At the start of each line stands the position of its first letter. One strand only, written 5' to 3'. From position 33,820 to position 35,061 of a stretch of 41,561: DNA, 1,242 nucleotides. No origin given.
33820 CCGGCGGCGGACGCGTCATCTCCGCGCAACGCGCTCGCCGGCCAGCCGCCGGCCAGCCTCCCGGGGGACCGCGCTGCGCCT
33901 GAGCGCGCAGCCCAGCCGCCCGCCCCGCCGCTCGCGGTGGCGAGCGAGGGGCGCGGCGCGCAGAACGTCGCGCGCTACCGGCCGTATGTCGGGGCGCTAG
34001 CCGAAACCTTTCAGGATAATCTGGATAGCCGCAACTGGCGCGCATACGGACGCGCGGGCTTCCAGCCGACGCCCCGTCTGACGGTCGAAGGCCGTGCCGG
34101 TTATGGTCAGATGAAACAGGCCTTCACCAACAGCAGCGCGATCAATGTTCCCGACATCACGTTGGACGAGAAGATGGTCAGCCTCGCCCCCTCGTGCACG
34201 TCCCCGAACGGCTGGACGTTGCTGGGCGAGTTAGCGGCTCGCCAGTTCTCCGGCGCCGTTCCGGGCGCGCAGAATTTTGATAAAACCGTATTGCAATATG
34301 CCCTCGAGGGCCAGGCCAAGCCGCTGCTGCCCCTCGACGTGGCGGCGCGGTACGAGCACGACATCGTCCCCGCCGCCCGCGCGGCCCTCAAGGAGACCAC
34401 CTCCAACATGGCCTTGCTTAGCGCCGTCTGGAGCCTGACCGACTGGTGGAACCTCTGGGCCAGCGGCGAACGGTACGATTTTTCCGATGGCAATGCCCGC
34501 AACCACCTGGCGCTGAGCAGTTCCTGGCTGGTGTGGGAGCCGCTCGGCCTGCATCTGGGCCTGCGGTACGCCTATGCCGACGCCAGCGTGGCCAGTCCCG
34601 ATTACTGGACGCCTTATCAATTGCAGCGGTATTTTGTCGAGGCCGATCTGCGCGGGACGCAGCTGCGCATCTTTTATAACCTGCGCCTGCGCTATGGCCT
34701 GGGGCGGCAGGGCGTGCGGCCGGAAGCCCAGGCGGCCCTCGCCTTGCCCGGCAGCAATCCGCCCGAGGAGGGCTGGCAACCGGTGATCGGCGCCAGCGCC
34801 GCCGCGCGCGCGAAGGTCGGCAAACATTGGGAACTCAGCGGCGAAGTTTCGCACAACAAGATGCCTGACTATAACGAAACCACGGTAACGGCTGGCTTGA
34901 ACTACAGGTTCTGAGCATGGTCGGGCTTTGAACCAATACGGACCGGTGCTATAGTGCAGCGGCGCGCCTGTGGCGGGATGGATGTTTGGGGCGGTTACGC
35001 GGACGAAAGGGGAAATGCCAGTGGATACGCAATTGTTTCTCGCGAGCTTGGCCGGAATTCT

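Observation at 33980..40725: Two diverged paralogous barrel domains in inverted orientation bracket the acylation module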

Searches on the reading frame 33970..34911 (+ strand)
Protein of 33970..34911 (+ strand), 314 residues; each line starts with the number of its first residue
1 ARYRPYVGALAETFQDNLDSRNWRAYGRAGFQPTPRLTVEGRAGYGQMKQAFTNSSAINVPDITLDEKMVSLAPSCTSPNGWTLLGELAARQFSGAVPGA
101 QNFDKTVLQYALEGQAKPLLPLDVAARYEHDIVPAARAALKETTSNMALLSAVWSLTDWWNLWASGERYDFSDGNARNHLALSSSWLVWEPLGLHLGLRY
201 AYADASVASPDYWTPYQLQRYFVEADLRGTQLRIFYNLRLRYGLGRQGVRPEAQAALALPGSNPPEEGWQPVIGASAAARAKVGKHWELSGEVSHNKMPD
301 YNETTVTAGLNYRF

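Call 8: find_homologous_proteins(query=window:33970-34911:+, max_evalue=0.001)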
Query window:33970-34911:+ (314 aa): 1 proteins with E <= 0.001 among 8000 candidates.
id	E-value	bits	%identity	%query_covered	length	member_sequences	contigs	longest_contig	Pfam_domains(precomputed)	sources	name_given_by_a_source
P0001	1.1e-32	132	34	66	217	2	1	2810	-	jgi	jgi:hypothetical protein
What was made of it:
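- Tried and rejected: The word-indexed protein search with barrel A found a single fragment (call 8).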

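Call 13: find_encoding_contigs(protein=P0001, flank=5000)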
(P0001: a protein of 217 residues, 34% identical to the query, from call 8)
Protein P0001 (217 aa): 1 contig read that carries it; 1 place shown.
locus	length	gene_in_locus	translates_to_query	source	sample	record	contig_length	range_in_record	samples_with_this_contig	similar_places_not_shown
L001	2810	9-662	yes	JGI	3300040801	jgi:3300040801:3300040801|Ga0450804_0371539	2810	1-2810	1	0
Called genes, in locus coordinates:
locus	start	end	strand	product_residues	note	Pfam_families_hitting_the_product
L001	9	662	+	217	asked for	-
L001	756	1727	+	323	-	PF13580:SIS_2 (faint), PF01380:SIS, PF00571:CBS (weak)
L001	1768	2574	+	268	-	PF13489:Methyltransf_23, PF00891:Methyltransf_2 (weak), PF05175:MTS, PF05401:NodS (weak), PF08241:Methyltransf_11, PF08242:Methyltransf_12, PF13649:Methyltransf_25, PF13847:Methyltransf_31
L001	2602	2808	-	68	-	?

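Call 20: search_solved_structures(query=A1, max_evalue=10, show_alignments=2)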
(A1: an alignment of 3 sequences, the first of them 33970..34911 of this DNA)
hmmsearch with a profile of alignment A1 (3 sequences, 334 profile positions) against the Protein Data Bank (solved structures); distinct sequences matched with E-value up to 10: 1.
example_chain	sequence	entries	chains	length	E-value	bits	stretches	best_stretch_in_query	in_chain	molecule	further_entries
9yos_C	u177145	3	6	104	0.0057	19.3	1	31-94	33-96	Protein spitz,Protein lin-3 | Protein spitz,Protein lin-3,Protein lin-3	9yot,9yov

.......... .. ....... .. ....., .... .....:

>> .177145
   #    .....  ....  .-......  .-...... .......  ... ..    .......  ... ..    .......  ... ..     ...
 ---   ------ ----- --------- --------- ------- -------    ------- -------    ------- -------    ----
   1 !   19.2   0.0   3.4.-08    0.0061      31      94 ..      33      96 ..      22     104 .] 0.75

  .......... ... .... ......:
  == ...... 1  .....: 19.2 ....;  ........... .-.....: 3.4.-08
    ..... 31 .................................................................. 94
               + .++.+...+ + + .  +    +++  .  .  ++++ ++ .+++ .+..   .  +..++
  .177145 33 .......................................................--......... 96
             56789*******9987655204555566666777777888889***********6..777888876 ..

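Call 21: search_protein_families(library=pfam, proteins=[window:33970-34911:+, P0001], max_evalue=10)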
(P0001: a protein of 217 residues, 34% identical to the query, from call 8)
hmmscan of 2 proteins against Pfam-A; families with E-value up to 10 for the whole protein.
window:33970-34911:+ (314 aa): 2 families
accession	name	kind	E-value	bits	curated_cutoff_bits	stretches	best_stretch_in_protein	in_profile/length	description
PF13505.12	OMP_b-brl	-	8.8e-07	29.7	28.7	2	198-314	62-175/175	Outer membrane protein beta-barrel domain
PF21197.3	PgaA_barrel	-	0.051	13.2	27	1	136-190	122-176/294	PgaA membrane beta barrel domain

P0001 (217 aa): 0 families
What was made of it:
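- On Synthase-dependent exopolysaccharide export porins (PgaA/BcsC/PelB class): PgaA_barrel scores 13.2 bits against a cut-off of 27 (call 21).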

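Call 22: predict_structure(alignment_id=A1)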
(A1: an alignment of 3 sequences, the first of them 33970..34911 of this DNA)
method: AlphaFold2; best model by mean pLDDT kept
length: 314 residues; sequences in the alignment: 3
mean_pLDDT: 39.9   pTM: 0.36
mean pLDDT of the five models: 39.9, 33.6, 33.6, 33.5, 32.3
residues with pLDDT >= 90: 0; 70-90: 50; 50-70: 35; < 50: 229
segments of 3 or more residues with pLDDT < 50: 1-190, 196-198, 203-218, 249-267
pLDDT, mean of each block of 10 residues (from residue 1): 21 23 23 24 23 24 23 27 24 23 25 24 27 29 26 25 26 31 39 51 40 40 65 76 59 45 47 79 81 76 79 71
secondary structure, 60 per line:
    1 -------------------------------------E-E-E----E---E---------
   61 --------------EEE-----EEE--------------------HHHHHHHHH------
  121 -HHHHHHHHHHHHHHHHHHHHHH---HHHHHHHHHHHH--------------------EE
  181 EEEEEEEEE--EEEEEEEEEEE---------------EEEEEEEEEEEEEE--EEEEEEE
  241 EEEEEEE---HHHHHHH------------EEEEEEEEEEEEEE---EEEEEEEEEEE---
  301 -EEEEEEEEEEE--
elements in order: E75-77 E83-85 H106-114 H122-143 H147-158 E179-189 E192-202 E218-231 E234-247 H251-257 E270-283 E287-297 E302-312
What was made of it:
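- Tried and rejected: The first AlphaFold run, with a 3-sequence alignment, was useless (pLDDT 39.9, call 22).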

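Call 23: search_protein_representatives(alignment_id=A1)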
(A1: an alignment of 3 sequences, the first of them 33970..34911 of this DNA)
Query: 3 sequences, 334 profile positions. Proteins with E-value up to 0.001 (for the whole library): 148; up to 1e-10: 74; up to 1e-30: 52. The best 148 are listed.
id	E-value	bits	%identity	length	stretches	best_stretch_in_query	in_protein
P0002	6.2e-164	561.6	-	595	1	1-334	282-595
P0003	1.4e-115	402.7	-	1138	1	4-334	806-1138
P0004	7.7e-110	383.8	-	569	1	2-334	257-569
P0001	4.5e-108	378.0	-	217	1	108-334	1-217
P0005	8.1e-99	347.6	-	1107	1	3-334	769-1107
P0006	6.4e-89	315.0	-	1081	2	4-253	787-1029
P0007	2.8e-87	309.7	-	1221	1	5-334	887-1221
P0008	2.4e-85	303.3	-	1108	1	4-334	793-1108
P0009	7.8e-85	301.6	-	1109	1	3-334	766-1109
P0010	1.3e-84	300.8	-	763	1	4-334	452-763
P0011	1.4e-83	297.5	-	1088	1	3-334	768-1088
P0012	9.9e-80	284.8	-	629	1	4-334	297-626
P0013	4.8e-78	279.3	-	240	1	100-334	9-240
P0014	1.4e-77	277.8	-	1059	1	4-334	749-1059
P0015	6.8e-77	275.5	-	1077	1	3-334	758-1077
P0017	1.1e-74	268.3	-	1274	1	4-334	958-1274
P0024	7.7e-57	209.6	-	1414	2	59-334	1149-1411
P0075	1.8e-10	57.2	-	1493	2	124-247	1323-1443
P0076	2.2e-10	56.9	-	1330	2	128-247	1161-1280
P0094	4.5e-07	46.0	-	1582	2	125-247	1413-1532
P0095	4.8e-07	45.9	-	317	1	124-250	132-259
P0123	6.2e-05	39.0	-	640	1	131-253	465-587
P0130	2.2e-04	37.2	-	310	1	126-257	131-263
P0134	3.3e-04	36.5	-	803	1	131-240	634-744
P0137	4.3e-04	36.2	-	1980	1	130-244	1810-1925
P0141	7.6e-04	35.4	-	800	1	116-219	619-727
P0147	9.5e-04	35.1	-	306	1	117-247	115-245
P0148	9.5e-04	35.1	-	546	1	72-258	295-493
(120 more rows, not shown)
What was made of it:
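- Family: 148 hits among 1.84 billion representatives, 52 below 1e-30, mostly ~1000-1250 aa with the barrel at the C-terminus (call 23).
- Tried and rejected: The exhaustive HMMER scan was needed to reveal the family (call 23).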

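Call 24: search_protein_families(library=pfam, proteins=[P0002, P0003, P0004, P0005, P0007, P0010, P0012, P0017, P0024], max_evalue=0.001)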
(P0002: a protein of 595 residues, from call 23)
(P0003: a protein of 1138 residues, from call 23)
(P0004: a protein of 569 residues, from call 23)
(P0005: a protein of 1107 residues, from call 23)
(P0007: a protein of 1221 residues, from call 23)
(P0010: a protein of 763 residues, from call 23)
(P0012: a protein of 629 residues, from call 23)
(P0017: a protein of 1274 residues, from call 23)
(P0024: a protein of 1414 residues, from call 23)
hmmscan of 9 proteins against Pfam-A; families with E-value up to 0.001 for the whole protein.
P0002 (595 aa): 18 families
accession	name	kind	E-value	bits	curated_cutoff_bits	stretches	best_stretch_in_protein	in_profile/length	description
PF07719.23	TPR_2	-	4.6e-14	51.8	27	1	108-139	2-33/34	Tetratricopeptide repeat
PF13432.12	TPR_16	-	8.5e-14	52.1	32.7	2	77-129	1-52/65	Tetratricopeptide repeat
PF14559.12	TPR_19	-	2.1e-12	47.6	25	2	84-148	2-66/68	Tetratricopeptide repeat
PF00515.34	TPR_1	-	9.5e-10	38.3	27.8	0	142-173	2-33/34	Tetratricopeptide repeat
PF13181.12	TPR_8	-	9.7e-10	38.3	25.7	0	108-139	2-33/34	Tetratricopeptide repeat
PF13428.12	TPR_14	-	2.4e-09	37.4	23.5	1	108-149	2-43/44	Tetratricopeptide repeat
PF13414.12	TPR_11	-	3.8e-09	36.5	26.8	1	120-150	7-37/42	TPR repeat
PF23914.1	TPR_CcmH_CycH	-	6.3e-08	33.1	42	1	135-207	44-119/158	Cytochrome c-type biogenesis protein H TPR domain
PF13174.12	TPR_6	-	1.1e-07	32.4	26.3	0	112-139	5-32/33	Tetratricopeptide repeat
PF03704.23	BTAD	-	3.1e-07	31.3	22.1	1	80-130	69-119/146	Bacterial transcriptional activator domain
PF13371.12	TPR_9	-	3.2e-06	27.5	35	0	117-184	5-72/73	Tetratricopeptide repeat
PF13505.12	OMP_b-brl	-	3.1e-05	24.6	28.7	0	559-595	135-175/175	Outer membrane protein beta-barrel domain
PF13431.12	TPR_17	-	3.3e-05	24.3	24.4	0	132-160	4-32/34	Tetratricopeptide repeat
PF13424.12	TPR_12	-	0.00014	22.5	30.1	0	101-129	39-67/77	Tetratricopeptide repeat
PF25063.1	ARM_TT21_C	-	0.00014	22.3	35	1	93-172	81-160/209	Tetratricopeptide repeat protein 21 C-terminal ARM domain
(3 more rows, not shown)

P0003 (1138 aa): 20 families
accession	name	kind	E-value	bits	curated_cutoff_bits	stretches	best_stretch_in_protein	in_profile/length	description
PF14559.12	TPR_19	-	2.3e-22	79.5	25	2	229-292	2-65/68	Tetratricopeptide repeat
PF07719.23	TPR_2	-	2.8e-21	74.3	27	1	151-182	2-33/34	Tetratricopeptide repeat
PF13432.12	TPR_16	-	4.1e-21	75.5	32.7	1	223-279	2-58/65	Tetratricopeptide repeat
PF13428.12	TPR_14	-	1e-17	63.3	23.5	0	117-157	2-42/44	Tetratricopeptide repeat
PF13431.12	TPR_17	-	1.3e-14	53.6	24.4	0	240-272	1-33/34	Tetratricopeptide repeat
PF24575.1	TPR_Slam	-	7e-12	46.1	35.2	1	173-237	38-100/104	Surface lipoprotein assembly modifier, N-terminal TPR repeats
PF13174.12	TPR_6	-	5.9e-11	42.7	26.3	0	436-459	3-26/33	Tetratricopeptide repeat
PF00515.34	TPR_1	-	1.3e-10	41.1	27.8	1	151-182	2-33/34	Tetratricopeptide repeat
PF23914.1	TPR_CcmH_CycH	-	2e-10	41.2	42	1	223-321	55-156/158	Cytochrome c-type biogenesis protein H TPR domain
PF14561.12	TPR_20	-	7.8e-09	36.2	25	0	276-340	12-75/90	Tetratricopeptide repeat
PF13371.12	TPR_9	-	8.1e-09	35.8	35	1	405-458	1-54/73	Tetratricopeptide repeat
PF01522.26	Polysacc_deac_1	-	4.3e-08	33.6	23.1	1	527-670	3-112/124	Polysaccharide deacetylase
PF13424.12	TPR_12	-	7.9e-08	32.8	30.1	0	259-317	10-76/77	Tetratricopeptide repeat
PF13181.12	TPR_8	-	2e-07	31.1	25.7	0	152-182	3-33/34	Tetratricopeptide repeat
PF13414.12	TPR_11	-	5.9e-07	29.5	26.8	0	159-191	3-35/42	TPR repeat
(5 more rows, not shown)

P0004 (569 aa): 0 families

P0005 (1107 aa): 23 families
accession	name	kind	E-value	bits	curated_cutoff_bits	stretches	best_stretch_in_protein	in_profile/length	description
PF14559.12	TPR_19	-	4.7e-35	120.2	25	5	199-254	6-61/68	Tetratricopeptide repeat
PF13432.12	TPR_16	-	8.9e-28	96.8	32.7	3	188-250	1-63/65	Tetratricopeptide repeat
PF07719.23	TPR_2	-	1.3e-23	81.5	27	2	117-148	2-33/34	Tetratricopeptide repeat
PF13428.12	TPR_14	-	7e-21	73.1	23.5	0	118-153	3-38/44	Tetratricopeptide repeat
PF23914.1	TPR_CcmH_CycH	-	6.4e-17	62.3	42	1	118-217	52-154/158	Cytochrome c-type biogenesis protein H TPR domain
PF13431.12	TPR_17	-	1.9e-13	50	24.4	1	320-351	3-34/34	Tetratricopeptide repeat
PF12895.13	ANAPC3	-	2e-13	50.8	27.2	1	198-272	3-76/82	Anaphase-promoting complex, cyclosome, subunit 3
PF24575.1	TPR_Slam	-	1.1e-12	48.7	35.2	1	146-203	43-100/104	Surface lipoprotein assembly modifier, N-terminal TPR repeats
PF13181.12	TPR_8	-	2.4e-12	46.4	25.7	1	118-148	3-33/34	Tetratricopeptide repeat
PF13174.12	TPR_6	-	2.9e-12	46.8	26.3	0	87-114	5-32/33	Tetratricopeptide repeat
PF00515.34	TPR_1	-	9e-12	44.7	27.8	1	118-148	3-33/34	Tetratricopeptide repeat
PF13414.12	TPR_11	-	4.7e-11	42.6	26.8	1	95-130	7-42/42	TPR repeat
PF13176.12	TPR_7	-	3.6e-10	39.6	27.9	0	118-150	1-33/36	Tetratricopeptide repeat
PF14561.12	TPR_20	-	5.5e-10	39.9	25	0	319-377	11-70/90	Tetratricopeptide repeat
PF25063.1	ARM_TT21_C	-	1.4e-08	35.4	35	0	61-189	74-203/209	Tetratricopeptide repeat protein 21 C-terminal ARM domain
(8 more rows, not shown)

P0007 (1221 aa): 20 families
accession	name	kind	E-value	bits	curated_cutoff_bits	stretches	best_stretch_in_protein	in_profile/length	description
PF14559.12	TPR_19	-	6.7e-33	113.3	25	3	207-263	2-58/68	Tetratricopeptide repeat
PF13431.12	TPR_17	-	4.6e-21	73.7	24.4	1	403-431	6-34/34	Tetratricopeptide repeat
PF13432.12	TPR_16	-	6.5e-21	74.9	32.7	4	167-228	2-63/65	Tetratricopeptide repeat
PF13428.12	TPR_14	-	1.2e-20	72.3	23.5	2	164-205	3-44/44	Tetratricopeptide repeat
PF23914.1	TPR_CcmH_CycH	-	2.9e-16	60.2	42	1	193-297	47-154/158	Cytochrome c-type biogenesis protein H TPR domain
PF07719.23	TPR_2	-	5.3e-16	57.8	27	1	164-195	3-34/34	Tetratricopeptide repeat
PF12895.13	ANAPC3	-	4.8e-15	56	27.2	1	179-255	6-81/82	Anaphase-promoting complex, cyclosome, subunit 3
PF13424.12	TPR_12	-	9.2e-12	45.4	30.1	0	280-328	26-75/77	Tetratricopeptide repeat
PF01522.26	Polysacc_deac_1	-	1.4e-09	38.4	23.1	1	610-750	6-112/124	Polysaccharide deacetylase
PF13414.12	TPR_11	-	3.6e-09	36.6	26.8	0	171-205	3-37/42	TPR repeat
PF00515.34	TPR_1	-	5.3e-09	36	27.8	0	164-195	3-34/34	Tetratricopeptide repeat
PF13181.12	TPR_8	-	7.2e-08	32.4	25.7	0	164-187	3-26/34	Tetratricopeptide repeat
PF24575.1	TPR_Slam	-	5.4e-07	30.4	35.2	0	203-247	54-98/104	Surface lipoprotein assembly modifier, N-terminal TPR repeats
PF14561.12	TPR_20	-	7.8e-07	29.8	25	0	220-262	12-54/90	Tetratricopeptide repeat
PF03704.23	BTAD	-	8.5e-07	29.9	22.1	0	211-306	43-138/146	Bacterial transcriptional activator domain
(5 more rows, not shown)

P0010 (763 aa): 1 family
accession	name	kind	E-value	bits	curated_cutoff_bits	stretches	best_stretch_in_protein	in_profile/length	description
PF14559.12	TPR_19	-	6.3e-11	42.9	25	1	18-78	1-60/68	Tetratricopeptide repeat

P0012 (629 aa): 1 family
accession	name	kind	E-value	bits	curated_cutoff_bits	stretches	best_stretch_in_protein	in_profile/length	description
PF01522.26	Polysacc_deac_1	-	4.2e-05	23.9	23.1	1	23-162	8-113/124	Polysaccharide deacetylase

P0017 (1274 aa): 14 families
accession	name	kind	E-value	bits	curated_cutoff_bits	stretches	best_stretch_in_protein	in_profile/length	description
PF14559.12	TPR_19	-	4.5e-22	78.6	25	2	521-581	2-61/68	Tetratricopeptide repeat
PF13431.12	TPR_17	-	9.1e-11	41.6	24.4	0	503-530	6-33/34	Tetratricopeptide repeat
PF13428.12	TPR_14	-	1.3e-10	41.3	23.5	0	300-338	5-43/44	Tetratricopeptide repeat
PF23914.1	TPR_CcmH_CycH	-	2.2e-10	41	42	1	299-396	53-153/158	Cytochrome c-type biogenesis protein H TPR domain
PF13432.12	TPR_16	-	2.1e-09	38.1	32.7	0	369-427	2-60/65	Tetratricopeptide repeat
PF07719.23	TPR_2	-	1e-08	35.1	27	1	299-328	4-33/34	Tetratricopeptide repeat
PF13181.12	TPR_8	-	1.6e-08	34.5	25.7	0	299-328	4-33/34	Tetratricopeptide repeat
PF24575.1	TPR_Slam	-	8.2e-07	29.9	35.2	0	303-339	54-90/104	Surface lipoprotein assembly modifier, N-terminal TPR repeats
PF13414.12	TPR_11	-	7.5e-06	26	26.8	0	309-337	7-35/42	TPR repeat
PF14561.12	TPR_20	-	2.8e-05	24.8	25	0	496-554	8-67/90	Tetratricopeptide repeat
PF13424.12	TPR_12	-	3.3e-05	24.4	30.1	0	299-341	6-56/77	Tetratricopeptide repeat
PF13176.12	TPR_7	-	0.00012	22.4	27.9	0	301-328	4-33/36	Tetratricopeptide repeat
PF01522.26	Polysacc_deac_1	-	0.00019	21.8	23.1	1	681-823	4-112/124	Polysaccharide deacetylase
PF00515.34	TPR_1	-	0.00042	20.5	27.8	0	299-328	4-33/34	Tetratricopeptide repeat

P0024 (1414 aa): 21 families
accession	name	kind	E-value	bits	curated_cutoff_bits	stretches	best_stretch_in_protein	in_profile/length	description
PF14559.12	TPR_19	-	7.8e-31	106.6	25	2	602-650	13-60/68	Tetratricopeptide repeat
PF13432.12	TPR_16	-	7.4e-23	81.1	32.7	1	80-133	2-55/65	Tetratricopeptide repeat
PF00515.34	TPR_1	-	2e-20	72.1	27.8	0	77-107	3-33/34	Tetratricopeptide repeat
PF07719.23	TPR_2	-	5.6e-20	70.2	27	0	76-107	2-33/34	Tetratricopeptide repeat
PF13431.12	TPR_17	-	5.9e-20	70.3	24.4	0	98-129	2-33/34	Tetratricopeptide repeat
PF13428.12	TPR_14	-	2.9e-19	68.1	23.5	1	76-118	2-44/44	Tetratricopeptide repeat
PF23914.1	TPR_CcmH_CycH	-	3.7e-19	69.5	42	1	371-467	55-154/158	Cytochrome c-type biogenesis protein H TPR domain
PF12895.13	ANAPC3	-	5.9e-10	39.7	27.2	0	54-132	2-79/82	Anaphase-promoting complex, cyclosome, subunit 3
PF13414.12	TPR_11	-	7.6e-10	38.8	26.8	0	89-118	8-37/42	TPR repeat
PF13174.12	TPR_6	-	9.3e-10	39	26.3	0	81-108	6-33/33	Tetratricopeptide repeat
PF24575.1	TPR_Slam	-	2.9e-09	37.7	35.2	0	416-456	63-103/104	Surface lipoprotein assembly modifier, N-terminal TPR repeats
PF25064.1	ARM_TT21_5th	-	7.2e-09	36.4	27.8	0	583-673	4-96/117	TT21 fifth ARM repeats domain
PF13181.12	TPR_8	-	1.2e-08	34.8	25.7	0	367-398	2-33/34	Tetratricopeptide repeat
PF14561.12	TPR_20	-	5.6e-08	33.4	25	0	421-456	9-44/90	Tetratricopeptide repeat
PF13424.12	TPR_12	-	4.9e-07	30.3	30.1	0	77-132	5-68/77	Tetratricopeptide repeat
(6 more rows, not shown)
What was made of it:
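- P0003, P0005, P0007 and P0017 show TPR + Polysacc_deac_1 + barrel (call 24).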
